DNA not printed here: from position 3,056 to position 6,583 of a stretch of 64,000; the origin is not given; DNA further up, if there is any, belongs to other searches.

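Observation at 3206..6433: Low-GC 1075-aa orphan: repeat (beta-helix-like) array fused to a C-terminal membrane module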

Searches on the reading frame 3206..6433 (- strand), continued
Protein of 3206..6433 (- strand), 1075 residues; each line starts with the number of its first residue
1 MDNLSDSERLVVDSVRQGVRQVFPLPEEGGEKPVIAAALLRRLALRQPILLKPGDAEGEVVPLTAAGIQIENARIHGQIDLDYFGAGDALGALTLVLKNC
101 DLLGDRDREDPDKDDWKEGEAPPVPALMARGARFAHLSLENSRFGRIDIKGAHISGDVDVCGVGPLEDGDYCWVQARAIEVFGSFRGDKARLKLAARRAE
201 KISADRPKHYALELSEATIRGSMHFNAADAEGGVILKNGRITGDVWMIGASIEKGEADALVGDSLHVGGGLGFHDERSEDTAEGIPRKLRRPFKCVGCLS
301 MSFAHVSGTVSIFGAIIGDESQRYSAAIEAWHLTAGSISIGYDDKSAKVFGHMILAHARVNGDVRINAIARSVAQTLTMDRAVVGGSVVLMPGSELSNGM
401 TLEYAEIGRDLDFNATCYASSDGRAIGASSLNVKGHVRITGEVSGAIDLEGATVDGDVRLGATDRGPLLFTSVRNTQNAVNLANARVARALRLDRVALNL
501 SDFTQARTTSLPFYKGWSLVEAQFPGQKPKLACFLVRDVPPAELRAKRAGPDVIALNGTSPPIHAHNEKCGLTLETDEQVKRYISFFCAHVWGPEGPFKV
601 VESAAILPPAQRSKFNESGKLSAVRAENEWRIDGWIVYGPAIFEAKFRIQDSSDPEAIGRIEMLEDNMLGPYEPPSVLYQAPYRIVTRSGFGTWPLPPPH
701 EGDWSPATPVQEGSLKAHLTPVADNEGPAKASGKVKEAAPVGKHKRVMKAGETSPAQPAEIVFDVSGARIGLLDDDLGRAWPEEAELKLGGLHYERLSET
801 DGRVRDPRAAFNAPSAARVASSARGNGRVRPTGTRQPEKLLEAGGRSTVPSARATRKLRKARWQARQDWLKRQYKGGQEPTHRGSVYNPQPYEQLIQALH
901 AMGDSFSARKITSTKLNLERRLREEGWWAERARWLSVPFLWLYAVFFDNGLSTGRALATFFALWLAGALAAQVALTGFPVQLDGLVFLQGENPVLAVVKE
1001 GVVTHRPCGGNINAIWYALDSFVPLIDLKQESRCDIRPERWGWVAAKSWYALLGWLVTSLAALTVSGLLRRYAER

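Call 93: get_annotated_region(hit=H2, flank=6000)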
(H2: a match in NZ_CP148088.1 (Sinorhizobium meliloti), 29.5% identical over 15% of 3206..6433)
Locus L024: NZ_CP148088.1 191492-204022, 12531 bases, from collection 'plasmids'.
description: Sinorhizobium meliloti strain 1132 plasmid pEm1132b, complete sequence
organism: Sinorhizobium meliloti (NCBI taxid 382)
taxonomy: Bacteria; Pseudomonadota; Alphaproteobacteria; Hyphomicrobiales; Rhizobiaceae; Sinorhizobium; Sinorhizobium meliloti
host: -; source: Medicago sativa,cell culture; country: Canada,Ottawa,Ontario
typing (MOB-suite, as given by PLSDB): conjugative; replicon rep_cluster_471; relaxase MOBP; mating-pair formation MPF_T
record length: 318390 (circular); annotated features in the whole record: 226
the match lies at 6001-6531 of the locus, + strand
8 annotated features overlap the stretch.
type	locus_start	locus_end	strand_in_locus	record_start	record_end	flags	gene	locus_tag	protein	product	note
CDS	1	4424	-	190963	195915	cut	-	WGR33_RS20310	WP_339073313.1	ankyrin repeat domain-containing protein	-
CDS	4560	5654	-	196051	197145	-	-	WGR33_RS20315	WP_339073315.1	patatin-like phospholipase family protein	GO:0006629 - lipid metabolic process [Evidence IEA]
CDS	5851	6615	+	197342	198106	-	-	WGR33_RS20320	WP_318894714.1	hypothetical protein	-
CDS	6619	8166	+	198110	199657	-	-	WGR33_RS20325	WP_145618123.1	type IV secretory system conjugative DNA transfer family protein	-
CDS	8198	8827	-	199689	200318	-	-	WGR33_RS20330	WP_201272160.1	hypothetical protein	-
CDS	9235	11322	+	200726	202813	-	-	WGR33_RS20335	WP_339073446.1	tetratricopeptide repeat protein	-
CDS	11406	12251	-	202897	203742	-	-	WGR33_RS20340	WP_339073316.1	hypothetical protein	-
CDS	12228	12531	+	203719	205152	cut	-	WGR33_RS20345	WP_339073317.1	hypothetical protein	-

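Call 96: search_dna_similar(query=L024:5851-6612:+, collection=plasmids, mode=protein, max_evalue=0.001, max_rows=40)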
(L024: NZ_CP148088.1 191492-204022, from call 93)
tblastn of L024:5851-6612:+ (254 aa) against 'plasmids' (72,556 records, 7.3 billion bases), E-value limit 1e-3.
Records with a match: 3; places in all: 6; records where one place covers at least 80% of the query: 3.
Best place of each record, by identity: >=99% 2; 80-90% 1.
By first word of the organism name: Sinorhizobium 3.
By predicted mobility (MOB-suite, as given by PLSDB): conjugative 3.
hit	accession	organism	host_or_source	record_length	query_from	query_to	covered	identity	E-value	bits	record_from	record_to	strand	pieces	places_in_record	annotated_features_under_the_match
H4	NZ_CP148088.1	Sinorhizobium meliloti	Medicago sativa,cell culture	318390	1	254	100%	100.0%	1e-154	482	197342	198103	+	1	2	hypothetical protein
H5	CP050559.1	Sinorhizobium meliloti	Melilotus officinalis,cell culture,root ...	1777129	1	254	100%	100.0%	1e-154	482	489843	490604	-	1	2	hypothetical protein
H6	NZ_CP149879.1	Sinorhizobium medicae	Medicago sativa,Cell Culture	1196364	5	254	98%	88.4%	2e-130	413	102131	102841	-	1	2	record has no annotation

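Call 97: search_dna_similar(query=L024:5851-6612:+, collection=phages, mode=protein, max_evalue=0.001, max_rows=20)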
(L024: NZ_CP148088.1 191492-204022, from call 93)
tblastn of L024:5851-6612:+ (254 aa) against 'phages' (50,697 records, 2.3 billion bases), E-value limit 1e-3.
No match.
